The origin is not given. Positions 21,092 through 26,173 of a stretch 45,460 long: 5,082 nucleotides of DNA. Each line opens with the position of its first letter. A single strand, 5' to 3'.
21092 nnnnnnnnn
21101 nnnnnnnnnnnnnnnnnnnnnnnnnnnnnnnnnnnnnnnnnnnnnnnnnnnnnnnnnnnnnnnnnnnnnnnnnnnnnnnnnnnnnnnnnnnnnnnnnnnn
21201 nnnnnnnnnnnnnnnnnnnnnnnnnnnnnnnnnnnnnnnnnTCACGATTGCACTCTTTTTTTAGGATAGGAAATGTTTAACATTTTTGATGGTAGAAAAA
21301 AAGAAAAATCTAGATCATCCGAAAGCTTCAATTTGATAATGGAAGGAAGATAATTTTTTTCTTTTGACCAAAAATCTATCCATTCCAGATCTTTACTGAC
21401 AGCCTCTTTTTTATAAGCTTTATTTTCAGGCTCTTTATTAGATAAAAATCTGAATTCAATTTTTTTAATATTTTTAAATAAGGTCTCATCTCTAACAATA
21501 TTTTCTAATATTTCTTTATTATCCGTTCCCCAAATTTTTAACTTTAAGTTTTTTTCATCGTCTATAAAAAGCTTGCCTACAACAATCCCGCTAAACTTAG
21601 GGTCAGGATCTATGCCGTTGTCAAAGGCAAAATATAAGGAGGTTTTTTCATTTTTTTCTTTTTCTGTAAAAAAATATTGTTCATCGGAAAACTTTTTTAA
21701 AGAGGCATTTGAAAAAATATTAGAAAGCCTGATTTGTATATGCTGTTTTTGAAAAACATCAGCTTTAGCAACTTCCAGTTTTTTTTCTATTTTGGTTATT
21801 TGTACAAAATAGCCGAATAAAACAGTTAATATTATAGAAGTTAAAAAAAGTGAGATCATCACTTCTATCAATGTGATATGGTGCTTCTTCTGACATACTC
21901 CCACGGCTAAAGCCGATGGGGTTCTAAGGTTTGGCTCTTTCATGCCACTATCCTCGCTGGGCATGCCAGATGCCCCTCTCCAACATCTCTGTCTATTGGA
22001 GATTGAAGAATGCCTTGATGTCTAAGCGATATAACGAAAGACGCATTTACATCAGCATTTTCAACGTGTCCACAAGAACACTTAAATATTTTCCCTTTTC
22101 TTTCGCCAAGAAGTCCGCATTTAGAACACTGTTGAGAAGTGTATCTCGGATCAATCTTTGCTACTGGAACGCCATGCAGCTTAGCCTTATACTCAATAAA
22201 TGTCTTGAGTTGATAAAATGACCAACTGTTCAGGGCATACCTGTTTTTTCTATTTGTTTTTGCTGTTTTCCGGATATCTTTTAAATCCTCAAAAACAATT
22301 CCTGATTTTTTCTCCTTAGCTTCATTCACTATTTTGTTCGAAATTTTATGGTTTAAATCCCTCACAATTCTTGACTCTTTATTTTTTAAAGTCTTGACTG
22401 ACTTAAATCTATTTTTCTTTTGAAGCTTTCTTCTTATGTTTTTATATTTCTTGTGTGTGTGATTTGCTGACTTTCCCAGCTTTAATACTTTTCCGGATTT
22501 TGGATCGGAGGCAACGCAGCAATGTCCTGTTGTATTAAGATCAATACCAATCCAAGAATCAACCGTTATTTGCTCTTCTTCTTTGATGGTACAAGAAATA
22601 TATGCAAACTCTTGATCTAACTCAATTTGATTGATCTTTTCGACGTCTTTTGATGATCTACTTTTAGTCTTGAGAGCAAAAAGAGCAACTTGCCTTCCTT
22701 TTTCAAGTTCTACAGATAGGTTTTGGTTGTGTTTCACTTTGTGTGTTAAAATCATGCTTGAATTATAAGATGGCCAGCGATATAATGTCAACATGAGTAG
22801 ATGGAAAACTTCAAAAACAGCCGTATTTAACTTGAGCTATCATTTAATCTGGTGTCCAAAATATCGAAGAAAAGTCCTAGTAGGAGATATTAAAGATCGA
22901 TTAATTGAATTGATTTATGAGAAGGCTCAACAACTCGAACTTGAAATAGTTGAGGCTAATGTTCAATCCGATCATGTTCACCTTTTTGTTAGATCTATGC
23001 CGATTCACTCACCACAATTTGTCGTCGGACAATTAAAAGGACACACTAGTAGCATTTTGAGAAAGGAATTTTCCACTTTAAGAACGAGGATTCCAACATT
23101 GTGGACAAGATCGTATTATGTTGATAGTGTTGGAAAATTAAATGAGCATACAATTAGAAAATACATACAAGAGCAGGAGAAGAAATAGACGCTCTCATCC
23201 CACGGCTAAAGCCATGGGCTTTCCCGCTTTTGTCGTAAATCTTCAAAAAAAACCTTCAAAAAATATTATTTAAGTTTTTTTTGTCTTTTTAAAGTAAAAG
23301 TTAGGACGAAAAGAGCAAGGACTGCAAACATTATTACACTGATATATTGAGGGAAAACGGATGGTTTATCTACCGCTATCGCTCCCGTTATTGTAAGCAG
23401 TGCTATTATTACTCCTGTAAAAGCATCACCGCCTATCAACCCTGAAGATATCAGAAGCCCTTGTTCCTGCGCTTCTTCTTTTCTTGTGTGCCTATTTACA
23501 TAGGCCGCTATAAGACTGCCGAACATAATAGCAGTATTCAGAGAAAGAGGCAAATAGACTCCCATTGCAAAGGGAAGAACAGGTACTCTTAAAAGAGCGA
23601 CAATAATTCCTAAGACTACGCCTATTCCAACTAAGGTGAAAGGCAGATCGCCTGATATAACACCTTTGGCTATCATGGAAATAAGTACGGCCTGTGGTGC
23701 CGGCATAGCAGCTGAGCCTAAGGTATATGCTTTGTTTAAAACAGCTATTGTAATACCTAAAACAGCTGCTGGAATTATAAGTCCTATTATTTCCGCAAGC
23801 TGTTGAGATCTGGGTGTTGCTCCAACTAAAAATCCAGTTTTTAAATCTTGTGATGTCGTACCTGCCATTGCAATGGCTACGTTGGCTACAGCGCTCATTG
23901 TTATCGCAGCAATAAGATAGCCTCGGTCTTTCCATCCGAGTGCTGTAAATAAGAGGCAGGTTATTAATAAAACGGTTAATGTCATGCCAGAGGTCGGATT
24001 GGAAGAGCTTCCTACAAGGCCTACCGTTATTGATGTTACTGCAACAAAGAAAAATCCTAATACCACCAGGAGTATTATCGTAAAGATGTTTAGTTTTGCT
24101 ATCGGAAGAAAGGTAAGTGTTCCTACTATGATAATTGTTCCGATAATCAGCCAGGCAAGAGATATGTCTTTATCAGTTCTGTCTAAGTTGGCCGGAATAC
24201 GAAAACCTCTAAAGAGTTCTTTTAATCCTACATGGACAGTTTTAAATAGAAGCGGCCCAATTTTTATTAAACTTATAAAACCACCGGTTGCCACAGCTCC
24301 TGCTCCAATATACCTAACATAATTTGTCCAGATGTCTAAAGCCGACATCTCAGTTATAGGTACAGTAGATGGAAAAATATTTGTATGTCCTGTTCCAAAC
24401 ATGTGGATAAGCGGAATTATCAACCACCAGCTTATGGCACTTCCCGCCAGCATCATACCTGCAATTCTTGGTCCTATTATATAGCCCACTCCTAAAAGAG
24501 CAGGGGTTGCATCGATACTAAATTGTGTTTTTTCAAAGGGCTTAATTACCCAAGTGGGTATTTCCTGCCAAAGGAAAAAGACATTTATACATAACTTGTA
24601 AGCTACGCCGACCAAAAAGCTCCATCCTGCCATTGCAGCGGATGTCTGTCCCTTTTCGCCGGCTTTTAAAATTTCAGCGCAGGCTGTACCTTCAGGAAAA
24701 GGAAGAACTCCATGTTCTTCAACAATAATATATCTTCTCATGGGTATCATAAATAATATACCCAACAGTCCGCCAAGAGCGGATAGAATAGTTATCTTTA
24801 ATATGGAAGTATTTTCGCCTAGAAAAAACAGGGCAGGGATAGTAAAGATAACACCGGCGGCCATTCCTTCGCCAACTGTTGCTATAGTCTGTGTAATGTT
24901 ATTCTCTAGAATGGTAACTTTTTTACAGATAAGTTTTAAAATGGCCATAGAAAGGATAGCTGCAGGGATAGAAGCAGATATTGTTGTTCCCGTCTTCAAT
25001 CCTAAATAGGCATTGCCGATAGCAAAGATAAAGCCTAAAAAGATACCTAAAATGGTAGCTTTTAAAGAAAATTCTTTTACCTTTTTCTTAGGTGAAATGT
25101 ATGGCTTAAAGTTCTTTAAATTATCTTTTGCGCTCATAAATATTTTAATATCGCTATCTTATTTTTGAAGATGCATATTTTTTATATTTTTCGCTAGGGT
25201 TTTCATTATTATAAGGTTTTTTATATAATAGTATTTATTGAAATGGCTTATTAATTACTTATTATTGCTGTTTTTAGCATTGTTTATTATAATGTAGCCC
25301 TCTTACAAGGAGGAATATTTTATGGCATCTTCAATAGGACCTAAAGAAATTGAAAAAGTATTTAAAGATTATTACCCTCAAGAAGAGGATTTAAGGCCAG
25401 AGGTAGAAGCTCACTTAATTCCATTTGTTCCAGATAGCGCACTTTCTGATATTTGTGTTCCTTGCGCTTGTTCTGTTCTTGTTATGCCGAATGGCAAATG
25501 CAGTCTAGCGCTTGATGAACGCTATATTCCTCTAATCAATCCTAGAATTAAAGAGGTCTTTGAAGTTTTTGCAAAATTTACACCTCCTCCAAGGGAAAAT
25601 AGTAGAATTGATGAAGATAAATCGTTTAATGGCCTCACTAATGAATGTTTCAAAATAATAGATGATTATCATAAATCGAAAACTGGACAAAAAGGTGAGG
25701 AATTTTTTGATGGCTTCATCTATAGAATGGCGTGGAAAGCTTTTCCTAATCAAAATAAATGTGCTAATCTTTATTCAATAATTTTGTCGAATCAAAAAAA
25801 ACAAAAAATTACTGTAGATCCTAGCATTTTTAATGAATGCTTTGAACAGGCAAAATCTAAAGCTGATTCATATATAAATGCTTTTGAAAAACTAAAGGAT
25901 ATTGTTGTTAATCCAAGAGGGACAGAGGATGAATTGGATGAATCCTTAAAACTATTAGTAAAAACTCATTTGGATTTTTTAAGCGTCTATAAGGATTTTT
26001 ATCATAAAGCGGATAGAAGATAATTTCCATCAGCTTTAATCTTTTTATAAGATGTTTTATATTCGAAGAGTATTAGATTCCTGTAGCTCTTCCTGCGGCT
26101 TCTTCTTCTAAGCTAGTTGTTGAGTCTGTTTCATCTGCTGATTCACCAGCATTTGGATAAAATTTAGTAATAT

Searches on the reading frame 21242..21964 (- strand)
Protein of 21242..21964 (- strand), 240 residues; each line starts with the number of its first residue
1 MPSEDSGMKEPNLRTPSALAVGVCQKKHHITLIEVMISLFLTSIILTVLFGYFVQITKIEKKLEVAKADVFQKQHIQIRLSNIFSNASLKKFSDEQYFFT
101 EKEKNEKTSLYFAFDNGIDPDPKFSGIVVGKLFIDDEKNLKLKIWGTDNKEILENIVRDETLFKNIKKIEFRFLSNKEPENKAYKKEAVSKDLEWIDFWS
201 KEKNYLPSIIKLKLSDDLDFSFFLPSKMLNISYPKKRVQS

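Call 24: search_protein_families(library=pfam, proteins=[window:21242-21964:-], max_evalue=0.001)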
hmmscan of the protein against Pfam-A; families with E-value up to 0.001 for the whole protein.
window:21242-21964:- (240 aa): 1 family
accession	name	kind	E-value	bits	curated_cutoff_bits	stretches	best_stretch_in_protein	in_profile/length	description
PF07379.16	DUF1494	-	1.1e-05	25.8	24.3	1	26-157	1-122/179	Protein of unknown function (DUF1494)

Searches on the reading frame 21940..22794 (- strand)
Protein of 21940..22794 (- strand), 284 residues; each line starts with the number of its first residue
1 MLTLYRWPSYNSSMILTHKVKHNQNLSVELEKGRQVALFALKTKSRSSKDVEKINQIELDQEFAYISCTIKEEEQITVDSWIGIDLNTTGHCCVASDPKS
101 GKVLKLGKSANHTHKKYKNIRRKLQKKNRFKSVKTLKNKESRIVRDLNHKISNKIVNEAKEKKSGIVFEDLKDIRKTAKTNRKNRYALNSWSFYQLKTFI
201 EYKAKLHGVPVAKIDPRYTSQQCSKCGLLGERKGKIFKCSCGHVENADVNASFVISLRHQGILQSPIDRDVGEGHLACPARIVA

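Call 24: search_protein_families(library=pfam, proteins=[window:21940-22794:-], max_evalue=0.001)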
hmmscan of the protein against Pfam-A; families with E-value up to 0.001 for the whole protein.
window:21940-22794:- (284 aa): 2 families
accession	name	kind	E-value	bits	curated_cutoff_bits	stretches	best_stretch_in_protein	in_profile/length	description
PF07282.18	Cas12f1-like_TNB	-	7.5e-24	84.1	26.3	1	193-255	1-60/60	Cas12f1-like, TNB domain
PF01385.25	OrfB_IS605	-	0.0002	22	30.5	1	73-162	10-106/120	Probable transposase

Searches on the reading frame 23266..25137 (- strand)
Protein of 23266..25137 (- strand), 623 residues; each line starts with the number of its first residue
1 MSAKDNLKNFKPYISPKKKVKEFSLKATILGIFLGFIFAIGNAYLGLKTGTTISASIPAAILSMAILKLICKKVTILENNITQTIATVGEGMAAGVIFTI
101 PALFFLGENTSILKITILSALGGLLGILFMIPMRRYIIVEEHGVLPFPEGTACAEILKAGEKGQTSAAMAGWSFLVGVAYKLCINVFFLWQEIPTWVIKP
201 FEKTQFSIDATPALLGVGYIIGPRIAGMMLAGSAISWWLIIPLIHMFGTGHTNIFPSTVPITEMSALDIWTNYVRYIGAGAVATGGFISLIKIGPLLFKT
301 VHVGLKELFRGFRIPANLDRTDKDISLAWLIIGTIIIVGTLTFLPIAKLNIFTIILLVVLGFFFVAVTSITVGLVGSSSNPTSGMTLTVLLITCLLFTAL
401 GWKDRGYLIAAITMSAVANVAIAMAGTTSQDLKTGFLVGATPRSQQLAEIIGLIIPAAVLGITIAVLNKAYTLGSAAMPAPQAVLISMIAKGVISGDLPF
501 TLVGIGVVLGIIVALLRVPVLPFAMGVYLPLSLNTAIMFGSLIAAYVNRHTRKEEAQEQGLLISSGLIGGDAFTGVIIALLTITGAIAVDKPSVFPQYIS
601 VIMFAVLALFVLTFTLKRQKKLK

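Call 6: search_protein_families(library=pfam, proteins=[window:23266-25137:-], max_evalue=0.1)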
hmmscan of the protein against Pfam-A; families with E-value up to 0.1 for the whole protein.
window:23266-25137:- (623 aa): 1 family
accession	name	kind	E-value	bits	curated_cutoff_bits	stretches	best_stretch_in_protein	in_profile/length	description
PF03169.20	OPT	-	4.2e-104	349.9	25.8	1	23-581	2-622/623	OPT oligopeptide transporter protein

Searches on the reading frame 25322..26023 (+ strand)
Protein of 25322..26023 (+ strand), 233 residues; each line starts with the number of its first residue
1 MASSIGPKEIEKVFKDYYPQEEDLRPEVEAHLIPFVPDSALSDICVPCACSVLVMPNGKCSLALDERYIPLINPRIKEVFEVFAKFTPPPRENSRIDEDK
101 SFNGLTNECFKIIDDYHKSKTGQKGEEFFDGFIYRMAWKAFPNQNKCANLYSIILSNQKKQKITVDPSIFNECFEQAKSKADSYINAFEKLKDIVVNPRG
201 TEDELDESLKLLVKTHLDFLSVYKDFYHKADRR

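Call 6: search_protein_families(library=pfam, proteins=[window:25322-26023:+], max_evalue=0.1)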
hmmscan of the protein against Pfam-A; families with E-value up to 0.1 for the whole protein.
window:25322-26023:+ (233 aa): 1 family
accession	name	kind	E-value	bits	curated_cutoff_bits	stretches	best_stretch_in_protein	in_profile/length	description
PF10303.14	DUF2408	-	0.087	13.8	25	0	85-123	57-95/130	Protein of unknown function (DUF2408)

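Call 7: search_protein_families(library=ncbifam, proteins=[window:25322-26023:+], max_evalue=0.1)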
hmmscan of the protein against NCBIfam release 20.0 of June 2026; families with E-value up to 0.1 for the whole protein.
window:25322-26023:+ (233 aa): 0 families

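Call 39: search_protein_families(library=phrogs, proteins=[window:25322-26023:+], max_evalue=0.1)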
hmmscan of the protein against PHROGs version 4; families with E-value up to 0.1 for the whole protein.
window:25322-26023:+ (233 aa): 0 families

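Call 40: search_protein_families(library=padloc, proteins=[window:25322-26023:+], max_evalue=0.1)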
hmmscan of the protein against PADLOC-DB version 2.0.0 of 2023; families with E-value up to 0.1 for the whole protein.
window:25322-26023:+ (233 aa): 0 families
